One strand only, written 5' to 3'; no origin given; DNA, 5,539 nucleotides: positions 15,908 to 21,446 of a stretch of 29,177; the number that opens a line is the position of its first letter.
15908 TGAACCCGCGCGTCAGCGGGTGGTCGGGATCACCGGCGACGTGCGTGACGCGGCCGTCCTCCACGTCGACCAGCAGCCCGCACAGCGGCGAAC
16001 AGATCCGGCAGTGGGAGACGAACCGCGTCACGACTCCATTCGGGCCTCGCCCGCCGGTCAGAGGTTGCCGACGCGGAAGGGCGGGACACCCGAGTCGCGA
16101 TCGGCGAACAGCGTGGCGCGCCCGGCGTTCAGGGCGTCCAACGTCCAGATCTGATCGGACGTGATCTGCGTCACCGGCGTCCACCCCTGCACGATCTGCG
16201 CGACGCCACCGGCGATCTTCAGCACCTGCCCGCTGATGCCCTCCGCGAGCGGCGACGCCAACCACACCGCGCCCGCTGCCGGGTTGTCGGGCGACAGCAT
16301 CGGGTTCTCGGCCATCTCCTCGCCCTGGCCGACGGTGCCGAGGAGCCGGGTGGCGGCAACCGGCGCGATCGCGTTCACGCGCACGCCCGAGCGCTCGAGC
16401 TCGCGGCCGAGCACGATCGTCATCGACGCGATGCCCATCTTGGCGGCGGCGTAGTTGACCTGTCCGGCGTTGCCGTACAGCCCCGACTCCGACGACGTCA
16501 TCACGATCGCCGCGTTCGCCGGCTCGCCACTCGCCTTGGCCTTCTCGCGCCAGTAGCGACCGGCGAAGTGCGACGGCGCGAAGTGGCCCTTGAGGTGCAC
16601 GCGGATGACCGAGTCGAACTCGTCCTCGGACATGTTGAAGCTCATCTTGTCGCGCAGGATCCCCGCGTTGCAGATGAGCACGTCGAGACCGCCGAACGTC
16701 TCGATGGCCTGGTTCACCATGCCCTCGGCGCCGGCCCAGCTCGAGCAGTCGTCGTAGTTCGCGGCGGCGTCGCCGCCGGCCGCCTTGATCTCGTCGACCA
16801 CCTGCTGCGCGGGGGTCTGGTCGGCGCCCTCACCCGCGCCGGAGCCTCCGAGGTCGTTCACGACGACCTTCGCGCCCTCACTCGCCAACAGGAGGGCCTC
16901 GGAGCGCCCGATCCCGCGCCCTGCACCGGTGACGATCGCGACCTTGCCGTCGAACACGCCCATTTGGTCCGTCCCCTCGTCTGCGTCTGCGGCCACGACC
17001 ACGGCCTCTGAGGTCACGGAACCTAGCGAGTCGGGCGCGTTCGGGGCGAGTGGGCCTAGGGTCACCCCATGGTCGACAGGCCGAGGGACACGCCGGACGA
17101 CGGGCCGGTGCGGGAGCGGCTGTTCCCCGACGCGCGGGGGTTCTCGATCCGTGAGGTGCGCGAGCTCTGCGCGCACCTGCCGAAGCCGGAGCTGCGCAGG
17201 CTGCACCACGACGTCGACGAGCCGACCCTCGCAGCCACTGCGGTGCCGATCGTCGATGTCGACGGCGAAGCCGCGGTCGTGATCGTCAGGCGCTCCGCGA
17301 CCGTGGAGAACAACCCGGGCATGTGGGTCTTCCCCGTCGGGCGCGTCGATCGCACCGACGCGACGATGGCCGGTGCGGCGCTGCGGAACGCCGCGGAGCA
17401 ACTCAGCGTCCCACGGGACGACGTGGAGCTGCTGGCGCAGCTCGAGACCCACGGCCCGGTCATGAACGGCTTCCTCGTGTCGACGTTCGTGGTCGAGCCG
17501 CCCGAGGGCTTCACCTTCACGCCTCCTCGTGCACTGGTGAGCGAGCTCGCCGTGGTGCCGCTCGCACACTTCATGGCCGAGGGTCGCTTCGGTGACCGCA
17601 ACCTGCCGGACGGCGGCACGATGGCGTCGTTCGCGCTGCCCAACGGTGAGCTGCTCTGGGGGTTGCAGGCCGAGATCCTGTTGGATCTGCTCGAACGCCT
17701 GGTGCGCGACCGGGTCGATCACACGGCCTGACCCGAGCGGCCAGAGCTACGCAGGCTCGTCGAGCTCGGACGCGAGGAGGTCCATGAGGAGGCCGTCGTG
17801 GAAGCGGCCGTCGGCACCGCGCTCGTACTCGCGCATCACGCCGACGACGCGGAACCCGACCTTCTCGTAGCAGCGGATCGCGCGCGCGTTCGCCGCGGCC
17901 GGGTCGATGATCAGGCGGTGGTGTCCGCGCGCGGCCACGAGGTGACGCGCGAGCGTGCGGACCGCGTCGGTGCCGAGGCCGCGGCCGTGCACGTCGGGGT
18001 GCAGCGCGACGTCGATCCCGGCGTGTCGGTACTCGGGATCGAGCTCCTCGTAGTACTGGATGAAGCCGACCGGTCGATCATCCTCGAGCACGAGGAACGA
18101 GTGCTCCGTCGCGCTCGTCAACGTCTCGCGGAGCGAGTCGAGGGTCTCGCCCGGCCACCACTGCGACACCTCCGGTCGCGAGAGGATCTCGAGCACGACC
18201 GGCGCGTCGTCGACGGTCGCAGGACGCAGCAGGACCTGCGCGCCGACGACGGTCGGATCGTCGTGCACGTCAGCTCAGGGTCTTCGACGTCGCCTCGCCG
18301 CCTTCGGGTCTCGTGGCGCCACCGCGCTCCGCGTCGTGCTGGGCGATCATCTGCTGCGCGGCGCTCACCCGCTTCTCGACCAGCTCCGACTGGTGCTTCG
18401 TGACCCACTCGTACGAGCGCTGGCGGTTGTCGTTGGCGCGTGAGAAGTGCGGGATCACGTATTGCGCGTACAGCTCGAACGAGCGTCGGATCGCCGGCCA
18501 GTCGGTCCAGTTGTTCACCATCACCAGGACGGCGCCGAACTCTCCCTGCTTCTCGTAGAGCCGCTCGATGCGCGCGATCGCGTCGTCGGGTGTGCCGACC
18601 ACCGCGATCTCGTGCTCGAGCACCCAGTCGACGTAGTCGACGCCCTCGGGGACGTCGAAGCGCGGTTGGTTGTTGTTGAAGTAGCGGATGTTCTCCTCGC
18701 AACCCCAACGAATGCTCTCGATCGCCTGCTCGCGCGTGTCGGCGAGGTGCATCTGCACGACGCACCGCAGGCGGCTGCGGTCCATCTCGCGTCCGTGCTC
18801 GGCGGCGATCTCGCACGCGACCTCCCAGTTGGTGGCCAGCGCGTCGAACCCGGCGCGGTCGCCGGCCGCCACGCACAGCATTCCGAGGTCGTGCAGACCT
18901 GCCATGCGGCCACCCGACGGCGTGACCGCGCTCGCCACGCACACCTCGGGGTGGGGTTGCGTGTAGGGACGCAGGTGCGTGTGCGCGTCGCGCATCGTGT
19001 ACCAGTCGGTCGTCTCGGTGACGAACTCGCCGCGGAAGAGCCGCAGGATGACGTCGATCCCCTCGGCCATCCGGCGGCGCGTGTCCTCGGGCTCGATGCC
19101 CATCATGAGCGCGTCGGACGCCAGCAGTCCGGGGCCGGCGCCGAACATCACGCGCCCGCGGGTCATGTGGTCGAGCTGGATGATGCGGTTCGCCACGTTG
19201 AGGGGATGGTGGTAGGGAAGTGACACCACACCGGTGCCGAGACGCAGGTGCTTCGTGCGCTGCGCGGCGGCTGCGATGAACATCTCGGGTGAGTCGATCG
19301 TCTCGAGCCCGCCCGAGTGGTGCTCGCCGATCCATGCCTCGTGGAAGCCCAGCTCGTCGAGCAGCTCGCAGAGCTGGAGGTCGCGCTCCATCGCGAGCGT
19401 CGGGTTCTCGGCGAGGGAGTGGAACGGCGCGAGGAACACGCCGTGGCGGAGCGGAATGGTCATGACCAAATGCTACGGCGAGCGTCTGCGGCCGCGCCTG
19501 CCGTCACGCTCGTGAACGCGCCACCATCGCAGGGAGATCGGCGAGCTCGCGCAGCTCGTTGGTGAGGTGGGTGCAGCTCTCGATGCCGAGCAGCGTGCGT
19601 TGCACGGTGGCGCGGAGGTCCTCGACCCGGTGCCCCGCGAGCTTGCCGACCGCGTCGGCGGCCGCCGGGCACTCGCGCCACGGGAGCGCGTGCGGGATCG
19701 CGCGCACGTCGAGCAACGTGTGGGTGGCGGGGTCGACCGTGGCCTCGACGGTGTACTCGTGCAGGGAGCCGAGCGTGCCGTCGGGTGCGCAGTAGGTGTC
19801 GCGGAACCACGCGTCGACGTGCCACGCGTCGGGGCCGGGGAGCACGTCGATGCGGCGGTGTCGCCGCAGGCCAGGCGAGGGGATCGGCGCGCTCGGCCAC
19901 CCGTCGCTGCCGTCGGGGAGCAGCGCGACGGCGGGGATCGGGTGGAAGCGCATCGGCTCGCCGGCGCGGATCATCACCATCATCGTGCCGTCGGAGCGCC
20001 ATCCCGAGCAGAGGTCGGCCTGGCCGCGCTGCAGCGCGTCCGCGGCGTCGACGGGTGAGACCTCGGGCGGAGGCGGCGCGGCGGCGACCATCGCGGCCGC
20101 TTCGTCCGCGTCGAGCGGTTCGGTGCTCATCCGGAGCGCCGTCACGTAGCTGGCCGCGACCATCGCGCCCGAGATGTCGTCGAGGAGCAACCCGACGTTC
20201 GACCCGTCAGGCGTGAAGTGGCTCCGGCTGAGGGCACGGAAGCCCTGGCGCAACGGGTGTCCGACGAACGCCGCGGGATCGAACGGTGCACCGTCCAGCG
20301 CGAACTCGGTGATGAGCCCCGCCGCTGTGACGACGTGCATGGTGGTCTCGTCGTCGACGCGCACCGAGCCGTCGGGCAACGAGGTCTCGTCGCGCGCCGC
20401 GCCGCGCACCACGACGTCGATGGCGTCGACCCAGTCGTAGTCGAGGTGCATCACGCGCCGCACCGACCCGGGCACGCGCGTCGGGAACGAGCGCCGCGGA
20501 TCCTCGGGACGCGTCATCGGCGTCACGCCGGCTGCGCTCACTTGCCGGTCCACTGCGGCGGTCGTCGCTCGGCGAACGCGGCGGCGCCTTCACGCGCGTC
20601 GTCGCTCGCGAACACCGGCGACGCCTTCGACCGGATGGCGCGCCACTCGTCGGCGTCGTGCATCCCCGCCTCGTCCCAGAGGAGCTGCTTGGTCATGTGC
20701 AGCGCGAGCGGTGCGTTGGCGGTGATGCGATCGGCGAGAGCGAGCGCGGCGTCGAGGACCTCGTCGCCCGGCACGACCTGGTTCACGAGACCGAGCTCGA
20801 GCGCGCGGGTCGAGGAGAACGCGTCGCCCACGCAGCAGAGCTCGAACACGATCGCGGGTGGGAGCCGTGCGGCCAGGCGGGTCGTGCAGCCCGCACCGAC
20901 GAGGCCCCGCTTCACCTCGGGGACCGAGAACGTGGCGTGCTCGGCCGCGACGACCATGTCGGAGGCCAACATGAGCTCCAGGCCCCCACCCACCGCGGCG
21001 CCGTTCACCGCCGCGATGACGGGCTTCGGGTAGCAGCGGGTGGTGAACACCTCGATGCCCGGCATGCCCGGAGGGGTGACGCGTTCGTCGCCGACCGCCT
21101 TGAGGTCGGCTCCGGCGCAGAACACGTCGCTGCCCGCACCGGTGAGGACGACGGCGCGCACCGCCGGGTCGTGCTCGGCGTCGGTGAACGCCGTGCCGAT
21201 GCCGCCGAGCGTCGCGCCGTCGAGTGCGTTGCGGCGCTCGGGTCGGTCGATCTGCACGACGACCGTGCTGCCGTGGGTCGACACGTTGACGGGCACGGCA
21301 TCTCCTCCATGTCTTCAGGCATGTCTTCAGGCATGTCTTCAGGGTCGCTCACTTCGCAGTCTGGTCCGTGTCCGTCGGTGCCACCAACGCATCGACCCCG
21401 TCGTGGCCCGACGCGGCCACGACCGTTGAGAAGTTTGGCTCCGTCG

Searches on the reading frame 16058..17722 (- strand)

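Call 16: search_protein_families(library=pfam, proteins=[window:16058-17722:-])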
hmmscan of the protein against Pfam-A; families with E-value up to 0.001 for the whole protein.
window:16058-17722:- (554 aa): 3 families
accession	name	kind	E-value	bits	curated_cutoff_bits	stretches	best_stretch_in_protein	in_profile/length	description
PF00106.31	adh_short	-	5.5e-37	127.6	26.6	1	260-455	1-180/195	short chain dehydrogenase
PF13561.12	adh_short_C2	-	1.9e-30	106.7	27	1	266-507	1-235/236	Enoyl-(Acyl carrier protein) reductase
PF08659.16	KR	-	3.4e-12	47.1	22.6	1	262-428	3-153/180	KR domain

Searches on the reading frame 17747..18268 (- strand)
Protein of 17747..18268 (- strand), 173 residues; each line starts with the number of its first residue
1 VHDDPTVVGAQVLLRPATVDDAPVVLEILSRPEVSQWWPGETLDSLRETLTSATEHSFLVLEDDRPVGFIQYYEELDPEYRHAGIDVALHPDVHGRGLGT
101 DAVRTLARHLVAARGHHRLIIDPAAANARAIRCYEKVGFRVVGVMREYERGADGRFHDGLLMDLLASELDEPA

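Call 16: search_protein_families(library=pfam, proteins=[window:17747-18268:-])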
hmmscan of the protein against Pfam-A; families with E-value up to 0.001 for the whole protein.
window:17747-18268:- (173 aa): 7 families
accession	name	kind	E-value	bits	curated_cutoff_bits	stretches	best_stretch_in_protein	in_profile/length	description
PF13302.13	Acetyltransf_3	-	6.5e-19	69.4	25.4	1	12-140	2-138/138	Acetyltransferase (GNAT) domain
PF00583.31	Acetyltransf_1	-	4.8e-18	66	20.7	1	35-139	13-116/116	Acetyltransferase (GNAT) family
PF13523.12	Acetyltransf_8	-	1.5e-15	57.5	27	1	20-143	4-141/145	Acetyltransferase (GNAT) domain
PF13508.13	Acetyltransf_7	-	8.3e-11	42.5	27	1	56-140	3-83/84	Acetyltransferase (GNAT) domain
PF08445.16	FR47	-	7.6e-09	35.9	22.1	1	87-142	27-80/86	FR47-like protein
PF13673.13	Acetyltransf_10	-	1.7e-07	31.7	23.6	1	44-147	20-115/128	Acetyltransferase (GNAT) domain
PF13420.13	Acetyltransf_4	-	1.5e-05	25.5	24.3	1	51-149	45-144/155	Acetyltransferase (GNAT) domain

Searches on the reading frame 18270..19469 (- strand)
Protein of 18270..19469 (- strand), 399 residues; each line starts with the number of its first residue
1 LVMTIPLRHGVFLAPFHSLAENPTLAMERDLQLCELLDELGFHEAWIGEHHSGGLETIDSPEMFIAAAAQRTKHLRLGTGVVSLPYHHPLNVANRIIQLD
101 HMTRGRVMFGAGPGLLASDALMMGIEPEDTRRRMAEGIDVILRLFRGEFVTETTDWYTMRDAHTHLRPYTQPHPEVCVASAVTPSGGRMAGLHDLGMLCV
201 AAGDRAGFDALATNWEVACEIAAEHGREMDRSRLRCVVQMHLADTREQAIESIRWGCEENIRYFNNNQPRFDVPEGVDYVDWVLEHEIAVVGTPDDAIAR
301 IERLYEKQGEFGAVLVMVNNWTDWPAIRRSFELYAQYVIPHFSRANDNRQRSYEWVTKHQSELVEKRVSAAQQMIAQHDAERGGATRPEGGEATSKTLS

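Call 5: search_protein_families(library=pfam, proteins=[window:18270-19469:-])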
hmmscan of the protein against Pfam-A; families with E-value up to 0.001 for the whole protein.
window:18270-19469:- (399 aa): 1 family
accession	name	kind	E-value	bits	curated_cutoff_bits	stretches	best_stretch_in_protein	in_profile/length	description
PF00296.26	Bac_luciferase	-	1.1e-44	153.5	27.9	1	10-308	4-310/314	Luciferase-like monooxygenase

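Call 17: search_protein_families(library=ncbifam, proteins=[window:18270-19469:-])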
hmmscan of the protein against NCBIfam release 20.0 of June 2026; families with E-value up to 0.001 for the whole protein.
window:18270-19469:- (399 aa): 28 families (the best 25 are shown)
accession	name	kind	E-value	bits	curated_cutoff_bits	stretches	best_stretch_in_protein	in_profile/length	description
TIGR03619.1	F420_Rv2161c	subfamily_domain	2.8e-24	86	166.9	1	38-237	8-217/247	TIGR03619 family F420-dependent LLM class oxidoreductase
TIGR04020.1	seco_metab_LLM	subfamily_domain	1.4e-22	80.3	244.45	1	35-255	26-244/341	MupA/Atu3671 family FMN-dependent luciferase-like monooxygenase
TIGR03558.1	oxido_grp_1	subfamily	4.4e-22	78.7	166.95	1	22-336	14-324/325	MsnO8 family LLM class oxidoreductase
TIGR04027.1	LLM_KPN_01858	hypoth_equivalog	6.3e-22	78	412.9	1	38-341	30-324/326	putative FMN-dependent luciferase-like monooxygenase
TIGR03858.1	LLM_2I7G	subfamily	1.7e-19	70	462.25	1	27-341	25-335/337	Atu2307/SP_0267 family LLM class monooxygenase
NF052254.1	luciferase_Alph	exception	6.8e-19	68.3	600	1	21-231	15-220/354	luciferase subunit alpha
NF002619.0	PRK02271.1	equivalog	1.5e-18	67.2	276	1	28-250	14-223/329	5,10-methylenetetrahydromethanopterin reductase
TIGR03560.1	F420_Rv1855c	subfamily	5e-17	62.5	231.4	1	27-179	12-173/227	TIGR03560 family F420-dependent LLM class oxidoreductase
TIGR03555.1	F420_mer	equivalog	5.3e-16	58.9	348.7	1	32-230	16-205/325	5,10-methylenetetrahydromethanopterin reductase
TIGR03571.1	lucif_BA3436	subfamily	2.2e-15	56.7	303.9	1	13-178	16-187/304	TIGR03571 family LLM class oxidoreductase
TIGR03564.1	F420_MSMEG_4879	subfamily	5.5e-15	55.7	234.25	1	39-304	10-255/265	TIGR03564 family F420-dependent LLM class oxidoreductase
TIGR03621.1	F420_MSMEG_2516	subfamily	1.4e-14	53.9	213.15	1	31-309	17-273/295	TIGR03621 family F420-dependent LLM class oxidoreductase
NF007802.0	PRK10508.1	equivalog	8e-13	48.1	540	1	22-169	21-158/335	luciferase-like monooxygenase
TIGR03857.1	F420_MSMEG_2249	hypoth_equivalog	6.7e-12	45.3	218.4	1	38-191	24-168/329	TIGR03857 family LLM class F420-dependent oxidoreductase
TIGR03557.1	F420_G6P_family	subfamily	2.5e-10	40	210.4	1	38-188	23-177/316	TIGR03557 family F420-dependent LLM class oxidoreductase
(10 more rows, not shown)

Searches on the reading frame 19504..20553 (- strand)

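Call 5: search_protein_families(library=pfam, proteins=[window:19504-20553:-])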
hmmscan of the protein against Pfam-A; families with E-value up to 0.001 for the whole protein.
window:19504-20553:- (349 aa): 1 family
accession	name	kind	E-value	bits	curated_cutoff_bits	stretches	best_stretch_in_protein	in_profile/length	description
PF11136.13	DUF2889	-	1.8e-24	86.7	25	1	230-340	2-120/123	Protein of unknown function (DUF2889)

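Call 17: search_protein_families(library=ncbifam, proteins=[window:19504-20553:-])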
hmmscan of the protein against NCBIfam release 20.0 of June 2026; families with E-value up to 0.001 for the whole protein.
window:19504-20553:- (349 aa): 0 families

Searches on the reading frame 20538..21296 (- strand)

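Call 5: search_protein_families(library=pfam, proteins=[window:20538-21296:-])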
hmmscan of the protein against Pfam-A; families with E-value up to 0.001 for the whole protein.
window:20538-21296:- (252 aa): 2 families
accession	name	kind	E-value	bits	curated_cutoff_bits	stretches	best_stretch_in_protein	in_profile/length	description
PF00378.25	ECH_1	-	1.8e-54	185.2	27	1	9-251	4-250/251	Enoyl-CoA hydratase/isomerase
PF16113.10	ECH_2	-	2.2e-27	96.9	27.2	1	13-242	3-239/335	Enoyl-CoA hydratase/isomerase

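Call 17: search_protein_families(library=ncbifam, proteins=[window:20538-21296:-])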
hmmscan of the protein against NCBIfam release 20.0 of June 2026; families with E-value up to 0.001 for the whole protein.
window:20538-21296:- (252 aa): 73 families (the best 25 are shown)
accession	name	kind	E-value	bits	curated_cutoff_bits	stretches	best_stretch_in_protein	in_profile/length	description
NF051848.1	EnCoAHydtEchA19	equivalog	6.8e-75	251.9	400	1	3-252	2-258/258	enoyl-CoA hydratase EchA19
NF006100.0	PRK08252.1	subfamily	3.3e-72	243.1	282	1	3-252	5-254/254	crotonase/enoyl-CoA hydratase family protein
NF005864.0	PRK07799.1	equivalog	2.5e-58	197.4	316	1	5-251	12-265/266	crotonase/enoyl-CoA hydratase family protein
NF046063.1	oxepin_alt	equivalog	4.2e-54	183.7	300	1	4-248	3-254/254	oxepin-CoA hydrolase, alternative type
NF002936.2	PRK03580.1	equivalog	1.6e-53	181.7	500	1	4-252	6-261/261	crotonobetainyl-CoA hydratase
NF042430.2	EnCoAhydt_DpgD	equivalog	3.5e-53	180.7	400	1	8-251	4-257/258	enoyl-CoA-hydratase DpgD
NF005700.0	PRK07511.1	subfamily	2.3e-51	174.9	274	1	5-250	7-259/260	enoyl-CoA hydratase family protein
NF005126.0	PRK06563.1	subfamily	4e-48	164.1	261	1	3-252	9-263/263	crotonase/enoyl-CoA hydratase family protein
NF006109.0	PRK08260.1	subfamily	9.4e-48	163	320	2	90-251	113-277/296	enoyl-CoA hydratase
NF004781.0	PRK06127.1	subfamily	5.4e-46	157.4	291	1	5-252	15-269/269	enoyl-CoA hydratase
NF004475.0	PRK05809.1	subfamily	2.5e-45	155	394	1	5-249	8-257/260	short-chain-enoyl-CoA hydratase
NF006007.0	PRK08138.1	subfamily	9.5e-45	153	355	1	10-252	17-261/261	enoyl-CoA hydratase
NF004840.0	PRK06190.1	equivalog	3.2e-44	151.5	253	1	3-228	6-235/260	enoyl-CoA hydratase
NF005891.0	PRK07854.1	equivalog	1.2e-43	149.5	237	1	3-252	2-243/243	enoyl-CoA hydratase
NF004634.0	PRK05980.1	equivalog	2.1e-43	148.6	375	1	3-250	5-261/263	crotonase/enoyl-CoA hydratase family protein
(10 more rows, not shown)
